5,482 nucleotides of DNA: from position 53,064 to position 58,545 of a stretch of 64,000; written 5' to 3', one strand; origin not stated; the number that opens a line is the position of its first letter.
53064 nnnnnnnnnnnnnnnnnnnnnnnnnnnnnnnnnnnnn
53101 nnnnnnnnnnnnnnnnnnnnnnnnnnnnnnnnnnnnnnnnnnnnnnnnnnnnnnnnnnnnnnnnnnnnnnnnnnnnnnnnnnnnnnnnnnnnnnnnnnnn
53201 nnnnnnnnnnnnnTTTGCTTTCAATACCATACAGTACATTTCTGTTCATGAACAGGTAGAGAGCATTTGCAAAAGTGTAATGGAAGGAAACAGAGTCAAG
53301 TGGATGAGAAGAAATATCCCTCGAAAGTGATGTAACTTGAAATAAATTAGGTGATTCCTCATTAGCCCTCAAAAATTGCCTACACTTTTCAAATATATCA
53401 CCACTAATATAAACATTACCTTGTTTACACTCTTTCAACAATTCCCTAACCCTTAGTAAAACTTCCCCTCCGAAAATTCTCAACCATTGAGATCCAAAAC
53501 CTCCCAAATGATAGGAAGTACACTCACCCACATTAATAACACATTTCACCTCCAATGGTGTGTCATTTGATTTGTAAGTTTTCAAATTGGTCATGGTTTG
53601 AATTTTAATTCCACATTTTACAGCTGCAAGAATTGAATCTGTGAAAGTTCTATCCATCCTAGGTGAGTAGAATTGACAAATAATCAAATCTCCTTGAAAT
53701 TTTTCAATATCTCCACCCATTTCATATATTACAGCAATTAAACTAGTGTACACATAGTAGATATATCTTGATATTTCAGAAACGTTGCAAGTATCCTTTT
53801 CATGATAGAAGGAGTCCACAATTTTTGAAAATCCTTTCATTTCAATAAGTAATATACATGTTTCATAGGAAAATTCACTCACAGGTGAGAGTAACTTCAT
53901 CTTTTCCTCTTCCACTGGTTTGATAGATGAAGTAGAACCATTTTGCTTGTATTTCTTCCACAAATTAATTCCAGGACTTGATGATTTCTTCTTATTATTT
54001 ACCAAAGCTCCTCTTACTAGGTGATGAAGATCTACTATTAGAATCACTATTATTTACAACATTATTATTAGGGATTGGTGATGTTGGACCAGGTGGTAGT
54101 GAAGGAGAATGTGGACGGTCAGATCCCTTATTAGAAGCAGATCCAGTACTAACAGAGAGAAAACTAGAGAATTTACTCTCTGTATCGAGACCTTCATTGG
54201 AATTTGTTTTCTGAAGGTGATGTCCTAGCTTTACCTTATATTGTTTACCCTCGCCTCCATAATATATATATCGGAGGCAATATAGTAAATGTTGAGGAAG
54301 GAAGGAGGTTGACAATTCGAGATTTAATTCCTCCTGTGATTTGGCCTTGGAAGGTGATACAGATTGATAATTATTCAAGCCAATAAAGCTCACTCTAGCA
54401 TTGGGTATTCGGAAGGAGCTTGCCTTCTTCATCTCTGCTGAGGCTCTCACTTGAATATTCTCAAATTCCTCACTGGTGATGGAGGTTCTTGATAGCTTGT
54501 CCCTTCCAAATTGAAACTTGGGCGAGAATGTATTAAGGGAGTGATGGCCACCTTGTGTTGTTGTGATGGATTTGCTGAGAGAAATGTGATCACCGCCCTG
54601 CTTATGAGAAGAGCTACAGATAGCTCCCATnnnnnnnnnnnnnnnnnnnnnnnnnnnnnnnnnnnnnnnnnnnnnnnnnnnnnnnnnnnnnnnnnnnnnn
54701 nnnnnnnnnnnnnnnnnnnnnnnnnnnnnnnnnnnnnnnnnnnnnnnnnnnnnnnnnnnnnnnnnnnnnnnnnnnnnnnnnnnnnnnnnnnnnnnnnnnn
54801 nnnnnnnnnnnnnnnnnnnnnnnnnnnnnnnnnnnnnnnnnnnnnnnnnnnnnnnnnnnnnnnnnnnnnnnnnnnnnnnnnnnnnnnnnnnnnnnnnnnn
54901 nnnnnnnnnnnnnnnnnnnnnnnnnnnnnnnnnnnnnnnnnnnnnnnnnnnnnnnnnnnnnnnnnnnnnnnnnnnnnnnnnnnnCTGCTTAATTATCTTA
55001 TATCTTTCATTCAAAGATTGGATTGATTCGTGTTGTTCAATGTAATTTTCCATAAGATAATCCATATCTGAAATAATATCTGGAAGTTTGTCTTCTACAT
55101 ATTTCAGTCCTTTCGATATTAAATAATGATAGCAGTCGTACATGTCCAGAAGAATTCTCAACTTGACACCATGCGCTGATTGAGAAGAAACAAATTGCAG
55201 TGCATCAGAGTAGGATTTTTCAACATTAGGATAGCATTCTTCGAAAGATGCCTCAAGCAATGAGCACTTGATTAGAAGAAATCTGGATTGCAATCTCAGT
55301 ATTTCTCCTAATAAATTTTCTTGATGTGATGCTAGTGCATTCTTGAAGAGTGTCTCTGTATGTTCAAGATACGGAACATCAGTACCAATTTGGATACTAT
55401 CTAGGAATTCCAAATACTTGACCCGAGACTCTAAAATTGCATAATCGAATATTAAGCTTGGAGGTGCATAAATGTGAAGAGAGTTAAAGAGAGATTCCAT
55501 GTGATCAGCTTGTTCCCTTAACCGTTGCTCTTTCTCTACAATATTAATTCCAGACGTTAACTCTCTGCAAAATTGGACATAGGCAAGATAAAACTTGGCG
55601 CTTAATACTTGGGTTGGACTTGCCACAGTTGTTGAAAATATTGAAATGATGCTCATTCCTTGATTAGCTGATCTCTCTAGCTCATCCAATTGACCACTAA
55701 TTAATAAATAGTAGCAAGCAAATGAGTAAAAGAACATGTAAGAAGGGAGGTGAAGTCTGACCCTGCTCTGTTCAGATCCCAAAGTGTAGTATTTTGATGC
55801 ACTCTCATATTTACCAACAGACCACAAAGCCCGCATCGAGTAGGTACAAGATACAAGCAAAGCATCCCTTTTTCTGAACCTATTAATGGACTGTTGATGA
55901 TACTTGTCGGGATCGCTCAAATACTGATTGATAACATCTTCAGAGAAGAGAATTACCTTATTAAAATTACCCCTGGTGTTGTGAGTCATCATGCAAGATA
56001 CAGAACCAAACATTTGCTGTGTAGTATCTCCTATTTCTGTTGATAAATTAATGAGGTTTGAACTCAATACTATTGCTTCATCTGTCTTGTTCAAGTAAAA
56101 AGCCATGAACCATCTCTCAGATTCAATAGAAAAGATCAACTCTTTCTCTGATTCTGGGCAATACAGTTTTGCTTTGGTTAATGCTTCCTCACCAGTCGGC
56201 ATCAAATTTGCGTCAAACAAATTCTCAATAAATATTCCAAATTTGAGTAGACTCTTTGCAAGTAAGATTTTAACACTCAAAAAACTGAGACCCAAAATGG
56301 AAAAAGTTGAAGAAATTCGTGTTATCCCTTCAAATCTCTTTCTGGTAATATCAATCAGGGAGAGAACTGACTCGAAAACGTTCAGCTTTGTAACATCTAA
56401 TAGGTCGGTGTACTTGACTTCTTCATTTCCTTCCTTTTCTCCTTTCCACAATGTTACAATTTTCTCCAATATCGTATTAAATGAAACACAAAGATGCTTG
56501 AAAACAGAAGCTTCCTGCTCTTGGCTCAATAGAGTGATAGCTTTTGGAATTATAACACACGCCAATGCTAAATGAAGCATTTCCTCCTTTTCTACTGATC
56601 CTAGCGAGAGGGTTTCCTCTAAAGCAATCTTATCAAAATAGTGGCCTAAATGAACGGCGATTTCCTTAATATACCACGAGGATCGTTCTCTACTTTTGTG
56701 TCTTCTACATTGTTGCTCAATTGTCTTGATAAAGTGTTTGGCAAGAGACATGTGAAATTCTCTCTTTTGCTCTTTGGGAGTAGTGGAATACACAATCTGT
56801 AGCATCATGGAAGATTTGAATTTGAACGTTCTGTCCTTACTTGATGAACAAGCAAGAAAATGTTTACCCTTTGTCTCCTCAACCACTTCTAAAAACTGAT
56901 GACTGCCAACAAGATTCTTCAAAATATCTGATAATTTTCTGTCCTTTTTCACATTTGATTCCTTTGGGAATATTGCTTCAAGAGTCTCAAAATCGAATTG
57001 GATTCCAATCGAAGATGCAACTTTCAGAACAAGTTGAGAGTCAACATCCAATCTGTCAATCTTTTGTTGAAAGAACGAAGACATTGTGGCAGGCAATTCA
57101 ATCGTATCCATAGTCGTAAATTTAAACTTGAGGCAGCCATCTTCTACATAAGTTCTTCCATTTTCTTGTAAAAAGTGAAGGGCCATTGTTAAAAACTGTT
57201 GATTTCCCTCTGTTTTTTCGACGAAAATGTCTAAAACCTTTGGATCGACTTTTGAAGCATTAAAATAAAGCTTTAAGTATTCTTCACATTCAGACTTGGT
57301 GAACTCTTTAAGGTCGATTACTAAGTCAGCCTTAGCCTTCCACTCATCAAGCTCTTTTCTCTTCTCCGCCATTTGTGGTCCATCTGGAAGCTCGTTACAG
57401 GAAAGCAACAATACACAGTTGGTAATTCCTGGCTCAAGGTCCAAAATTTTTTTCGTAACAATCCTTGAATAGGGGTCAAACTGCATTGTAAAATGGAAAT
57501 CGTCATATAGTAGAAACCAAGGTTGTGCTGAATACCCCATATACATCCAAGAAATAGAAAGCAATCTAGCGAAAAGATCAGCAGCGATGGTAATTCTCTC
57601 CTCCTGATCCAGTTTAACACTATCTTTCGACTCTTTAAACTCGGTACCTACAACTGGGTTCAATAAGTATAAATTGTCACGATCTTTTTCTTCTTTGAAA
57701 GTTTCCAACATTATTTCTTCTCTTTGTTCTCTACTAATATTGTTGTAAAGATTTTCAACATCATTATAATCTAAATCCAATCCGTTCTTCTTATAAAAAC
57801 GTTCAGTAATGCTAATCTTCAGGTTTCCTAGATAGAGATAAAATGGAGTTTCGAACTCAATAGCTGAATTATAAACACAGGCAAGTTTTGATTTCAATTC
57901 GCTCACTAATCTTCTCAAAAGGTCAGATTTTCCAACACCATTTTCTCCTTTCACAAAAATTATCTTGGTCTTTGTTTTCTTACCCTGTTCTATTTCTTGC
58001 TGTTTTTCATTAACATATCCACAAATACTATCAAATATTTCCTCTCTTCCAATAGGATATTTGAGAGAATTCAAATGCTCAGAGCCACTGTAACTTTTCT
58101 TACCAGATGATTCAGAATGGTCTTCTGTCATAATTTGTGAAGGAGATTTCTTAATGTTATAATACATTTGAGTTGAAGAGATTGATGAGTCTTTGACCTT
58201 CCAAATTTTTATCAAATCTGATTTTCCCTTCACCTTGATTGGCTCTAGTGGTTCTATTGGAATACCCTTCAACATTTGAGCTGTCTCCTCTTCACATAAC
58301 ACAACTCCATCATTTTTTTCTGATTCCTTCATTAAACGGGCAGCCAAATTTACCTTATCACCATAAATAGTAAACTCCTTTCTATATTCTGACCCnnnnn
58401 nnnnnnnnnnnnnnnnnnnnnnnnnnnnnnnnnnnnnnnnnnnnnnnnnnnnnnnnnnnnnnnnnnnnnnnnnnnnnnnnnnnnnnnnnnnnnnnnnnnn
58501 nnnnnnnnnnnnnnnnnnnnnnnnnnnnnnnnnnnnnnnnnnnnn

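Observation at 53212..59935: Tandem sAC (ADCY10)-like cyclase paralogues with N-terminal MGxxCS lipidation motifs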

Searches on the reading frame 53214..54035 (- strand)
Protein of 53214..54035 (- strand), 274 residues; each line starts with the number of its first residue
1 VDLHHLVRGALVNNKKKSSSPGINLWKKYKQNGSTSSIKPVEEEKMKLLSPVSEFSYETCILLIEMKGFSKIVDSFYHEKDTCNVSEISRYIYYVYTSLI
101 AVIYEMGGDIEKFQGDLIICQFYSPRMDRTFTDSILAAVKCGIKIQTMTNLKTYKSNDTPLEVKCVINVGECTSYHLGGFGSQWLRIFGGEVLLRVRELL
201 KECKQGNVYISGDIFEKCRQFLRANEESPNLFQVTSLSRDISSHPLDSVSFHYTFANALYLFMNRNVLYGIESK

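Call 6: search_protein_families(library=pfam, proteins=[window:53214-54035:-], max_evalue=0.1)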
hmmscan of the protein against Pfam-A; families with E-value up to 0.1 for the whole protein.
seq(274 aa): 0 families

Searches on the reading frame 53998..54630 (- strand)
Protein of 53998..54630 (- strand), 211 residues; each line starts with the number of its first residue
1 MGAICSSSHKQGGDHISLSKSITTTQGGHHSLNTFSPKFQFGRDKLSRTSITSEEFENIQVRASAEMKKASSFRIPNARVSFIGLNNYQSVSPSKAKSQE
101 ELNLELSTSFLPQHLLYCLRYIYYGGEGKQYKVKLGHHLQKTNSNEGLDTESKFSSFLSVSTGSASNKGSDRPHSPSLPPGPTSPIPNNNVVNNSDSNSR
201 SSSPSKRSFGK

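Call 6: search_protein_families(library=pfam, proteins=[window:53998-54630:-], max_evalue=0.1)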
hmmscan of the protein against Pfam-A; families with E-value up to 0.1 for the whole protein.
seq(211 aa): 0 families

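Call 42: find_encoding_contigs(protein=window:53998-54630:-, flank=5000, max_places=6)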
Protein seq(211 aa) (211 aa): no gene with exactly this product is on record in the collection.

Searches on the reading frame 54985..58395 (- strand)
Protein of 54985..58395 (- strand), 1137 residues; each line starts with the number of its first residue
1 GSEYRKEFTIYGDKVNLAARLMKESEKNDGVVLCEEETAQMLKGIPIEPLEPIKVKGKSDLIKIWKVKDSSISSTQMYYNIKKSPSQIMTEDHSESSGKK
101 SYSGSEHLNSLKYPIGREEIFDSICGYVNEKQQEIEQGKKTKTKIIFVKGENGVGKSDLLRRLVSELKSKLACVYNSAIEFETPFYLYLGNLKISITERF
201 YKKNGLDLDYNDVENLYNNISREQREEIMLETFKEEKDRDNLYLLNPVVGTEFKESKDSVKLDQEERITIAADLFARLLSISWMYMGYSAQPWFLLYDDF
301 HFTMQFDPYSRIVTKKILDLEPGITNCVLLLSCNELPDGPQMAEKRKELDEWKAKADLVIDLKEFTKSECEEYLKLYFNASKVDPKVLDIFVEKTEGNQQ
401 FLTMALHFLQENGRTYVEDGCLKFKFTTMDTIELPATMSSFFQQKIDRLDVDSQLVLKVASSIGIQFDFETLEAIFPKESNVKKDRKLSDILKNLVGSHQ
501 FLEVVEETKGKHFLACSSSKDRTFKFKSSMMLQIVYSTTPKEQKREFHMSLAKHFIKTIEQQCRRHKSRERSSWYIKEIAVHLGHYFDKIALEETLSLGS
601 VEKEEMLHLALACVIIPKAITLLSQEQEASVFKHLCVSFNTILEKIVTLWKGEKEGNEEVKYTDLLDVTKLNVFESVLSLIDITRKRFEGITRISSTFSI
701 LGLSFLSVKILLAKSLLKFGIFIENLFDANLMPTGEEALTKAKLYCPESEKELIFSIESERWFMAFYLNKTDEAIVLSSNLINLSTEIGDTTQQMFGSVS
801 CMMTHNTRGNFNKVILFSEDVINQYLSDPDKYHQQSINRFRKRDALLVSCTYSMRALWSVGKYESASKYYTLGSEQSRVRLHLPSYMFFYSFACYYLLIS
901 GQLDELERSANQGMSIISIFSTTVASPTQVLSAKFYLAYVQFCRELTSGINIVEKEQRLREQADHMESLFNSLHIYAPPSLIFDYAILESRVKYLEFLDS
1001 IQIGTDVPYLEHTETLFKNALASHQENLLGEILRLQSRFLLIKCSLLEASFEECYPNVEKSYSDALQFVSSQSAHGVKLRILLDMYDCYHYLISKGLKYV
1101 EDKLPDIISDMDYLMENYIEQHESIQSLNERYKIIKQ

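Call 75: predict_structure(alignment_id=A4)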
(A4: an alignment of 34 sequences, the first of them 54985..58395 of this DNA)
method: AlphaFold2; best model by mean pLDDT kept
length: 1137 residues; sequences in the alignment: 34
mean_pLDDT: 80.9   pTM: 0.66
mean pLDDT of the five models: 80.9, 78.1, 77.8, 76.5, 76.1
residues with pLDDT >= 90: 438; 70-90: 482; 50-70: 99; < 50: 118
segments of 3 or more residues with pLDDT < 50: 1-11, 70-113, 178-180, 508-512, 514-519, 657-701
pLDDT, mean of each block of 10 residues (from residue 1): 30 69 77 86 79 84 82 38 36 30 40 65 89 83 87 83 73 51 75 89 88 84 94 90 90 85 82 90 81 83 78 82 70 80 80 89 90 88 90 87 82 84 75 72 86 93 89 86 77 81 68 48 81 90 92 88 67 86 89 74 77 87 75 91 87 52 45 44 46 41 77 94 85 92 95 97 92 97 97 95 96 98 97 91 94 96 94 95 91 93 95 84 73 95 95 94 94 85 94 93 79 94 93 96 89 89 96 93 87 76 82 61 58 52
secondary structure, 60 per line:
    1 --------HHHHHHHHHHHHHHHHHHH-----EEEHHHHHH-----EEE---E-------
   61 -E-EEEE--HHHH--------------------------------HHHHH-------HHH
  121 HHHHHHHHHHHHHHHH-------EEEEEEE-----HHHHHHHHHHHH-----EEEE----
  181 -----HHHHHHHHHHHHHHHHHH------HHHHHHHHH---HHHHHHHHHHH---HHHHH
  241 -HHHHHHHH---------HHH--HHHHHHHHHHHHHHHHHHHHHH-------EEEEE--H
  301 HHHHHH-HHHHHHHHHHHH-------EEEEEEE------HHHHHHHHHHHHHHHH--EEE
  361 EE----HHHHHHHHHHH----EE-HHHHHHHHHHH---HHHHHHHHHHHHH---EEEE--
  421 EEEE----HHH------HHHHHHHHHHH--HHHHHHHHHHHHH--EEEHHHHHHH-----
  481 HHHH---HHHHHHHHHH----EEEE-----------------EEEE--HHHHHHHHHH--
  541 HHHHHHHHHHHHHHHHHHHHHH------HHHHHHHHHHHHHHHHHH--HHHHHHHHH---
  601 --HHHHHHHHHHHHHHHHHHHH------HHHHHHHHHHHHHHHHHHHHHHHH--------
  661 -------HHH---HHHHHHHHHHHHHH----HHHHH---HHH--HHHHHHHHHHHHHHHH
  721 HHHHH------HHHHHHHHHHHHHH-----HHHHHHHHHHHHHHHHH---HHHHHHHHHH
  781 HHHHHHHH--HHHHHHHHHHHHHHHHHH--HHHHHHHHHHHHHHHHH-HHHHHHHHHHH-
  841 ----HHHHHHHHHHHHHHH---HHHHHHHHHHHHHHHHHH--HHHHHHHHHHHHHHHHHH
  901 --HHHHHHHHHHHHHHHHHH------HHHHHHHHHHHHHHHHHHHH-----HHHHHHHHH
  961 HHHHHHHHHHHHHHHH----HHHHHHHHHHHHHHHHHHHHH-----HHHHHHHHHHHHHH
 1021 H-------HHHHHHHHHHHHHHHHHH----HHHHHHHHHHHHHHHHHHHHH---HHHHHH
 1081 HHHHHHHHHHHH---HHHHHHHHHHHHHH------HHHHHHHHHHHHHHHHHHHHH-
elements in order (helices of 4 or more, strands of 3 or more residues): H9-27 E33-35 H36-41 E47-49 E64-67 H70-73 H106-110 H118-136 E144-150 H156-167 E173-176 H186-203 H210-218 H222-232 H236-240 H242-249 H264-285 E293-297 H300-306 H308-319 E327-333 H340-355 E358-362 H367-377 H385-395 H399-411 E415-418 E421-424 H438-448 H451-463 E466-468 H469-475 H481-484 H488-497 E502-505 E523-526 H529-538 H541-562 H569-586 H589-597 H603-622 H629-652 H674-687 H692-696 H705-725 H732-745 H751-767 H771-788 H791-808 H811-827 H829-839 H845-859 H863-880 H883-900 H903-920 H927-946 H952-976 H981-1001 H1007-1021 H1029-1046 H1051-1071 H1075-1092 H1096-1109 H1116-1136

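Call 78: fold_search(model_id=the predicted structure, library=pdb)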
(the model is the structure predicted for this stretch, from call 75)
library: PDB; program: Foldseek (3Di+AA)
matches with E <= 10: 1318; with E <= 0.001: 36
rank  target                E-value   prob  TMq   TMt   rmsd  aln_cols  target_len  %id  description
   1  7jk6_A                3.5e-05  1.00  0.15  0.36  14.8       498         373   10  Structure of Drosophila ORC in the active conformation (released 2020-09-09)
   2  7jk5_A                4.4e-05  1.00  0.15  0.35  19.2       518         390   10  Structure of Drosophila ORC bound to DNA (released 2020-09-09)
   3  5g04_O                4.6e-05  1.00  0.26  0.41  24.4       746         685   11  Structure of the human APC-Cdc20-Hsl1 complex (released 2016-05-25)
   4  5l9u_O                5.6e-05  1.00  0.27  0.43  24.9       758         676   11  Model of human Anaphase-promoting complex/Cyclosome (APC/C-CDH1) with a cross linked Ubiquitin variant-substrate-UBE2C (released 2016-09-14)
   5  4ui9_O                8.7e-05  1.00  0.26  0.40  24.9       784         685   11  Atomic structure of the human Anaphase-Promoting Complex (released 2015-06-17)
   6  5a31_O                8.7e-05  1.00  0.26  0.40  24.9       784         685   11  Structure of the human APC-Cdh1-Hsl1-UbcH10 complex. (released 2015-11-18)
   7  9hma                  1.3e-04  1.00  0.22  0.19  30.4      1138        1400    8  Cryo-EM structure of apo human separase (released 2025-09-03)
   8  8jal_B                1.5e-04  1.00  0.25  0.44  12.8       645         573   11  Structure of CRL2APPBP2 bound with RxxGP degron (dimer) (released 2023-10-18)
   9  5g05_O                1.9e-04  1.00  0.26  0.40  22.9       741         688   10  Cryo-EM structure of combined apo phosphorylated APC (released 2016-05-25)
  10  5khr_O                1.9e-04  1.00  0.24  0.41  21.3       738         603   10  Model of human Anaphase-promoting complex/Cyclosome complex (APC15 deletion mutant) in complex with the E2 UBE2C/UBCH1 (released 2016-08-24)
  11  9gm5_A                1.9e-04  1.00  0.13  0.30  14.8       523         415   11  OCCM maturation intermediate stalled with an Arginine Finger mutation in Mcm5: Conformer 1 (released 2025-03-05)
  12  7tjf_A                1.9e-04  1.00  0.13  0.27  14.9       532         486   13  S. cerevisiae ORC bound to 84 bp ARS1 DNA (released 2023-01-18)
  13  1w5s_B                2.2e-04  1.00  0.16  0.36  14.9       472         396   11  Structure of the Aeropyrum Pernix ORC2 protein (ADP form) (released 2004-10-05)
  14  8pkp_O                2.3e-04  1.00  0.26  0.40  25.2       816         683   10  Cryo-EM structure of the apo Anaphase-promoting complex/cyclosome (APC/C) at 3.2 Angstrom resolution (released 2023-07-19)
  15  8s0e_D                2.8e-04  1.00  0.14  0.31  14.4       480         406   12  H. sapiens OCCM bound to double stranded DNA (released 2024-10-02)
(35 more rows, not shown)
